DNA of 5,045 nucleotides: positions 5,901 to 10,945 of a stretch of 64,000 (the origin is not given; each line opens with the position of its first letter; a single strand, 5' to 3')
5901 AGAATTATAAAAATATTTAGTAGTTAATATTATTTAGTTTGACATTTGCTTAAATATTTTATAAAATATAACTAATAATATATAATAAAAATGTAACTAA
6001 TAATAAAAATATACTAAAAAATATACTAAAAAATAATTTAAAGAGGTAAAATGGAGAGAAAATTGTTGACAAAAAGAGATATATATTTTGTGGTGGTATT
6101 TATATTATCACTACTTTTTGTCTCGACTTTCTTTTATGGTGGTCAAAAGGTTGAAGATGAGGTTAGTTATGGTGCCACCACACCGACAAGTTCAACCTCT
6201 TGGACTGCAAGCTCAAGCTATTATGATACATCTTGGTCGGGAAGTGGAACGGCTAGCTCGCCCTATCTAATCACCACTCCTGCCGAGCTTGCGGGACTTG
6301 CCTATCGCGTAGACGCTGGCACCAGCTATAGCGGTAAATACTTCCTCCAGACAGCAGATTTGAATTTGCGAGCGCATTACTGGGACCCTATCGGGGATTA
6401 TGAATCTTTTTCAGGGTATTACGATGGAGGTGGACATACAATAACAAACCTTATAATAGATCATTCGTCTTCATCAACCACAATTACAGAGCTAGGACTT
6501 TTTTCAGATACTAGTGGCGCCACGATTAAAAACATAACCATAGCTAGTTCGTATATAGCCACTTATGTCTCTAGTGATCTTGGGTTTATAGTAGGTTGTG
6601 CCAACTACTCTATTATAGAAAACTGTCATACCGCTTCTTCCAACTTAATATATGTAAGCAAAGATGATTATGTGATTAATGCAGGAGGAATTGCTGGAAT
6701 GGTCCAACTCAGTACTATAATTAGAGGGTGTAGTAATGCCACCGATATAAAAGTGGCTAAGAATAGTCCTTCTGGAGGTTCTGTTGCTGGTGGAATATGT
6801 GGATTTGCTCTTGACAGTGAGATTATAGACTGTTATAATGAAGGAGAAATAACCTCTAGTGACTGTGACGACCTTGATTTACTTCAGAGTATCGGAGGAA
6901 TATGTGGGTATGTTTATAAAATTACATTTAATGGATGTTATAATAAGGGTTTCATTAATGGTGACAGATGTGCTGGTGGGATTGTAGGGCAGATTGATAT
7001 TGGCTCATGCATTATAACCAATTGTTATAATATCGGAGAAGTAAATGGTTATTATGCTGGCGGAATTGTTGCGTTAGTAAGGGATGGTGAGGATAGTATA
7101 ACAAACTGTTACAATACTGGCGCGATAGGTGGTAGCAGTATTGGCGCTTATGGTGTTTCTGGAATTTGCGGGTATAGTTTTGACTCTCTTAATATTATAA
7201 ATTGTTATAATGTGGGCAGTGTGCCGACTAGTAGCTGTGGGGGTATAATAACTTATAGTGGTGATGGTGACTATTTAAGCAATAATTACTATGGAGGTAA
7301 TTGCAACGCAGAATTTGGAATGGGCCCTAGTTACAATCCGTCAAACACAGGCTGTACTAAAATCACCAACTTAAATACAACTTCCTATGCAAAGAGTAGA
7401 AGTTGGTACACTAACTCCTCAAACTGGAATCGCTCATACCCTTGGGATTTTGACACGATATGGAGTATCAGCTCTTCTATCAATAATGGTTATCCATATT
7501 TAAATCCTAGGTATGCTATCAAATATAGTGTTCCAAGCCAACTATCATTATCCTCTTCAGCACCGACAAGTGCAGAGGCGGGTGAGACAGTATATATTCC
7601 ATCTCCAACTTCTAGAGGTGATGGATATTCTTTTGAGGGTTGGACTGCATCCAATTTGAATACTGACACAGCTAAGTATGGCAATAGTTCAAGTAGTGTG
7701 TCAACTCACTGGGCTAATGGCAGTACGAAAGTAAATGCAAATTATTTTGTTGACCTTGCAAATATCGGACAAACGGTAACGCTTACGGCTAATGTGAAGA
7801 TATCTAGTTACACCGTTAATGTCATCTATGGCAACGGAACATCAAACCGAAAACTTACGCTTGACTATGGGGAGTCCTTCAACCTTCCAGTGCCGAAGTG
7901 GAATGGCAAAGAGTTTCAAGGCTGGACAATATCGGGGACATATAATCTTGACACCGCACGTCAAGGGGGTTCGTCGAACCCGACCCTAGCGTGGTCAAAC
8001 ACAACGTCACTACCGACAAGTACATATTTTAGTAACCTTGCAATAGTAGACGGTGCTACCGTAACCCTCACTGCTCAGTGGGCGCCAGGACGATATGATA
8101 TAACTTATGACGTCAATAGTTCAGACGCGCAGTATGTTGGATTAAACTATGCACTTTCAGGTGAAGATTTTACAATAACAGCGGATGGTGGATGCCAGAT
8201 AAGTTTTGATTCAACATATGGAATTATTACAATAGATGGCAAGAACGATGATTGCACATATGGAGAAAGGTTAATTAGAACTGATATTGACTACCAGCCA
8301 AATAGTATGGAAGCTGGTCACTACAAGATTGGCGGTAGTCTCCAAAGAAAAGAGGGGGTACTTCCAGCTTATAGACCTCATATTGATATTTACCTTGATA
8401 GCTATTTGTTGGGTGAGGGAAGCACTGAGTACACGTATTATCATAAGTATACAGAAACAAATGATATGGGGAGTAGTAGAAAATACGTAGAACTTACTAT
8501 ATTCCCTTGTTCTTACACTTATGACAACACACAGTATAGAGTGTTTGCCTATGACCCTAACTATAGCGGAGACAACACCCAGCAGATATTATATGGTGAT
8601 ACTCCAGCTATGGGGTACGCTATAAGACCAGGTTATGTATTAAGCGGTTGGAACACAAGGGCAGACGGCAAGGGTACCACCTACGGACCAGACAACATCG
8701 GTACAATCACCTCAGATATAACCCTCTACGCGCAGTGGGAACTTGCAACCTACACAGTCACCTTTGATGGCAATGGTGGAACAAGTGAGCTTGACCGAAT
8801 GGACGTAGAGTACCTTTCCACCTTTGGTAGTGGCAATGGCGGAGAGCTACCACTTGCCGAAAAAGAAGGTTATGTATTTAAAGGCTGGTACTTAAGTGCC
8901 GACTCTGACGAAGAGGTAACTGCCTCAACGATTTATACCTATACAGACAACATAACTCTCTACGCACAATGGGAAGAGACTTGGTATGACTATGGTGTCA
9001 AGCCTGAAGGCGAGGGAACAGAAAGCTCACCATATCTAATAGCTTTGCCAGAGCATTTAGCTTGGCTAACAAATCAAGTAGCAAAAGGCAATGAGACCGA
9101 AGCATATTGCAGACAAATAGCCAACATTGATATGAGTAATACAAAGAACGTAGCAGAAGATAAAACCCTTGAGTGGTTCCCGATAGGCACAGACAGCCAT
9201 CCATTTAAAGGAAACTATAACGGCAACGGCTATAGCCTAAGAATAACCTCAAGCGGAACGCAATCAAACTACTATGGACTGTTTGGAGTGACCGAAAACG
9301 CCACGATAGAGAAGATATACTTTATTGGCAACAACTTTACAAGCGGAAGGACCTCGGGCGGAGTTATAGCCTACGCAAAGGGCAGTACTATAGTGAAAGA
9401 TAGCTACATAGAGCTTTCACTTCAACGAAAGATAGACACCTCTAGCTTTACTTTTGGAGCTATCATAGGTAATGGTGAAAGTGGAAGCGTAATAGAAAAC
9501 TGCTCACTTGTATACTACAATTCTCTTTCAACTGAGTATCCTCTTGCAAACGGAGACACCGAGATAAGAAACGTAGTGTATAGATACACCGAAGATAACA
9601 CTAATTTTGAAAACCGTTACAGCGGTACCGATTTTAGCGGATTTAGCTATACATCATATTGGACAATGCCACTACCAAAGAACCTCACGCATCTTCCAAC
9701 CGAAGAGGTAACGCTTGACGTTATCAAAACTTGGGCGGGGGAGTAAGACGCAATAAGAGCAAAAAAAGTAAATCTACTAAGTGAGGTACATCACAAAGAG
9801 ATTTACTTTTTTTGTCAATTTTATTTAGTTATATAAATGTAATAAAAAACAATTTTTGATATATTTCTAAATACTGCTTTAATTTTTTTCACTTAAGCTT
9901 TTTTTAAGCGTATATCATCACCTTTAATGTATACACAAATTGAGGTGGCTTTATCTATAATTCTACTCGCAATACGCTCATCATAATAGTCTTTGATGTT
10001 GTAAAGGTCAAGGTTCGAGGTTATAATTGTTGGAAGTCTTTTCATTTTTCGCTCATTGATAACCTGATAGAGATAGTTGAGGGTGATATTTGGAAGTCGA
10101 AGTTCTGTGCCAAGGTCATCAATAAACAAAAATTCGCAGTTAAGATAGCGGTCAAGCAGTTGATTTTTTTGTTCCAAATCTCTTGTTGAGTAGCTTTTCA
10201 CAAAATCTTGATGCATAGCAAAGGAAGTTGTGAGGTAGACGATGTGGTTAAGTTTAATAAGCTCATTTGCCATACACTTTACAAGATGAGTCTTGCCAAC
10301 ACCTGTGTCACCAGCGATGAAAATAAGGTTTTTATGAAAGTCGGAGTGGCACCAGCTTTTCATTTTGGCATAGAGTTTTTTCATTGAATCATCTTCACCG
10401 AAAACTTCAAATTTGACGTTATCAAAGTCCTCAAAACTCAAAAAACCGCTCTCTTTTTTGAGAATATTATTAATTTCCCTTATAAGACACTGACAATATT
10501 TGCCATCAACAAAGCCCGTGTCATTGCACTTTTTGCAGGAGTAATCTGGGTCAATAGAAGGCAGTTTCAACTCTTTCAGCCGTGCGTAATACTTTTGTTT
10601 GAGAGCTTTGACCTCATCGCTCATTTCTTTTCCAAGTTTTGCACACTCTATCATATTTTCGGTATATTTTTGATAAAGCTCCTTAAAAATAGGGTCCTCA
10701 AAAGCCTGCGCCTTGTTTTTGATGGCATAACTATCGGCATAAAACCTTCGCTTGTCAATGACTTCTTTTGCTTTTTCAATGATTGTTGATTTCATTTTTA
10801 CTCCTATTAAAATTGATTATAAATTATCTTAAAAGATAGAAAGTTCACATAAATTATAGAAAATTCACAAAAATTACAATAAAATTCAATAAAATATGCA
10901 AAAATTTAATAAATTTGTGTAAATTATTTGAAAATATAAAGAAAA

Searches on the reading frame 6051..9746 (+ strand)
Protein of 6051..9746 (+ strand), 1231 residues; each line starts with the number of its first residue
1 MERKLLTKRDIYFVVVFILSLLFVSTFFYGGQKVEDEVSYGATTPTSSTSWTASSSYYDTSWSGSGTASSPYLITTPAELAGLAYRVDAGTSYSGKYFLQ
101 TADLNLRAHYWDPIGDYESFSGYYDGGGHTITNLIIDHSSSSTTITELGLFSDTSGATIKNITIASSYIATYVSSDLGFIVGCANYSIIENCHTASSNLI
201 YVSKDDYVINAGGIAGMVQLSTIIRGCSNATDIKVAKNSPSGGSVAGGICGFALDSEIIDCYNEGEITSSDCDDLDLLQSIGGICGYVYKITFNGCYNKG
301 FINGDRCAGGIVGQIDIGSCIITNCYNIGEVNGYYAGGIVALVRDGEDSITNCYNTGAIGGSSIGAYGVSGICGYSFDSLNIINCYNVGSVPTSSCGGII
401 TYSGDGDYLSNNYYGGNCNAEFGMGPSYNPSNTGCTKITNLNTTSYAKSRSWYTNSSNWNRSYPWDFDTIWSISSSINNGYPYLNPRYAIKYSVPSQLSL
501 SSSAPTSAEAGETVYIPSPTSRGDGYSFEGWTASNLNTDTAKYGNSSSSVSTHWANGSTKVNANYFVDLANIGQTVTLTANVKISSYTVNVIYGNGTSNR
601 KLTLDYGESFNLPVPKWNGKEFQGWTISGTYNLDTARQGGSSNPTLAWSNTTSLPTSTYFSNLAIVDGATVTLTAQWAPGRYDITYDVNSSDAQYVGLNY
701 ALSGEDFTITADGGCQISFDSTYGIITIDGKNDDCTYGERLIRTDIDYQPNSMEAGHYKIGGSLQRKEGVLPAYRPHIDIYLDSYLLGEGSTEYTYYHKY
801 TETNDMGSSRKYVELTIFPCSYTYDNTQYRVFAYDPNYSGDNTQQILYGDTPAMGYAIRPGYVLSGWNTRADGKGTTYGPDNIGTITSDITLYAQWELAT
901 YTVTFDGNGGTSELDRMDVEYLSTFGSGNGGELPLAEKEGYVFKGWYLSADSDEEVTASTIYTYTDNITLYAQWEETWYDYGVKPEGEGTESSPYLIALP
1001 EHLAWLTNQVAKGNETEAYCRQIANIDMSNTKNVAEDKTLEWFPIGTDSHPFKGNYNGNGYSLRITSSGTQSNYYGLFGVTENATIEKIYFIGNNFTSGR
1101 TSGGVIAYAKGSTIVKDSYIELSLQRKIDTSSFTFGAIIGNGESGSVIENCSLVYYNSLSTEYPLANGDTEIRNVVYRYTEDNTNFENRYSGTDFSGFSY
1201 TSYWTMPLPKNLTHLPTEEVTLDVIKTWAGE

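Call 8: search_protein_families(library=pfam, proteins=[window:6051-9746:+])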
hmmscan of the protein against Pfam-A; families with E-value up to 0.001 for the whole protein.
window:6051-9746:+ (1231 aa): 2 families
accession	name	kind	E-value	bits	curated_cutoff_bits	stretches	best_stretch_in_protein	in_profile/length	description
PF09479.16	Flg_new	-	1.4e-21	76.8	27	2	901-973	1-65/65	Listeria-Bacteroides repeat domain (List_Bact_rpt)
PF07581.17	Glug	-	7e-05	23.4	20.5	0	242-268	1-28/28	The GLUG motif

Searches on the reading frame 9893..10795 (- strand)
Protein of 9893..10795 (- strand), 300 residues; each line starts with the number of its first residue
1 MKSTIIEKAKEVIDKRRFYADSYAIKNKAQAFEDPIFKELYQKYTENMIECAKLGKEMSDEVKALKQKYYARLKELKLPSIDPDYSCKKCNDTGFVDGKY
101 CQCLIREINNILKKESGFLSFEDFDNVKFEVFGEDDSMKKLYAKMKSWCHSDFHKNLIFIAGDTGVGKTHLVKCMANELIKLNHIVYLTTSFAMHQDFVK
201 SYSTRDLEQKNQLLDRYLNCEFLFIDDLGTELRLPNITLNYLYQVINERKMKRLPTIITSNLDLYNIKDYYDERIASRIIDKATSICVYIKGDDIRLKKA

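Call 8: search_protein_families(library=pfam, proteins=[window:9893-10795:-])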
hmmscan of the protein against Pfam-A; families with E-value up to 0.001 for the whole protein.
window:9893-10795:- (300 aa): 11 families
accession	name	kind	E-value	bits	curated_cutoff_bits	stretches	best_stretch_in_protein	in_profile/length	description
PF01695.23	IstB_IS21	-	4.3e-16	59.6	24.1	1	123-299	63-234/238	IstB-like ATP binding protein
PF00308.24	Bac_DnaA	-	6.2e-09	36.7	23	1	151-261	30-138/162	Bacterial DnaA ATPAse domain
PF01637.24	ATPase_2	-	1.5e-05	25.4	33.2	1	145-258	11-115/225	ATPase domain predominantly from Archaea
PF13191.12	AAA_16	-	5.4e-05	24.2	32.6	1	149-202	20-73/167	AAA ATPase domain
PF20720.3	nSTAND3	-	0.00038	20.6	27.2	0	155-215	17-62/155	Novel STAND NTPase 3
PF00910.28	RNA_helicase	-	0.00042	21.2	21.5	0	158-251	1-80/105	RNA helicase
PF07728.20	AAA_5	-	0.00048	20.6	22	0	158-253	2-97/139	AAA domain (dynein-related subfamily)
PF13401.12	AAA_22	-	0.00079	20.2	27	0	153-181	3-31/130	AAA domain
PF24883.2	NPHP3_N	-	0.00081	20.1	24.8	0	144-186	11-53/164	Nephrocystin 3, N-terminal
PF06414.18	Zeta_toxin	-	0.00093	19.1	22.3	0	142-187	4-48/199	Zeta toxin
PF02367.23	TsaE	-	0.00098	19.5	26.6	0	138-181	7-47/128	Threonylcarbamoyl adenosine biosynthesis protein TsaE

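Call 10: search_protein_families(library=ncbifam, proteins=[window:9893-10795:-], max_evalue=0.01)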
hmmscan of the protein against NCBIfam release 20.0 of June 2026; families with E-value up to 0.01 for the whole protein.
window:9893-10795:- (300 aa): 22 families
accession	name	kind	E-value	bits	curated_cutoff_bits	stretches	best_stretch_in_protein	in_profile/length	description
NF005304.0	PRK06835.1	equivalog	1.7e-45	155.6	215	1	52-299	64-323/330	ATP-binding protein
NF005992.0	PRK08116.1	subfamily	1.9e-34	119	189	1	120-299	75-255/269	hypothetical protein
NF005378.0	PRK06921.1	subfamily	1.2e-18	67.2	207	1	59-297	7-258/266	hypothetical protein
NF038214.1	IS21_help_AAA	equivalog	3.4e-17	62.9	200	1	143-298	79-231/232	IS21-like element helper ATPase IstB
NF001154.0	PRK00149.3-3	equivalog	4.4e-17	62.2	410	1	126-279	120-273/462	chromosomal replication initiator protein DnaA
TIGR00362.1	DnaA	equivalog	3.8e-15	55.9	343.9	1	128-279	109-258/437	chromosomal replication initiator protein DnaA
NF006505.0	PRK08939.1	equivalog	2.1e-13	50.2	228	1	123-272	120-270/306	primosomal protein DnaI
NF005931.1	PRK07952.1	equivalog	8e-11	41.9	357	1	124-280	71-223/246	replicative helicase loader DnaC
NF006616.1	PRK09183.1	subfamily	1.6e-10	40.7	300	1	110-299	58-244/253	IS21-like element helper ATPase IstB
NF009043.0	PRK12377.1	subfamily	2.1e-08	34.1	389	1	134-280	79-223/248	ATP-binding protein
NF005098.0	PRK06526.1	subfamily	5.2e-07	29.3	296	1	154-299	109-251/266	transposase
NF009366.0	PRK12723.1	equivalog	1e-06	28.2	585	1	56-176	86-195/388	flagellar biosynthesis regulator FlhF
TIGR03420.1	DnaA_homol_Hda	equivalog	1.1e-05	25.1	194.8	1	122-196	7-80/226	DnaA regulatory inactivator Hda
NF009087.0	PRK12422.1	equivalog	0.00019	20.8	657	1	150-278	136-259/455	chromosomal replication initiator protein DnaA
NF003229.0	PRK04195.1-5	equivalog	0.00095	18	280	1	130-179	18-68/413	replication factor C large subunit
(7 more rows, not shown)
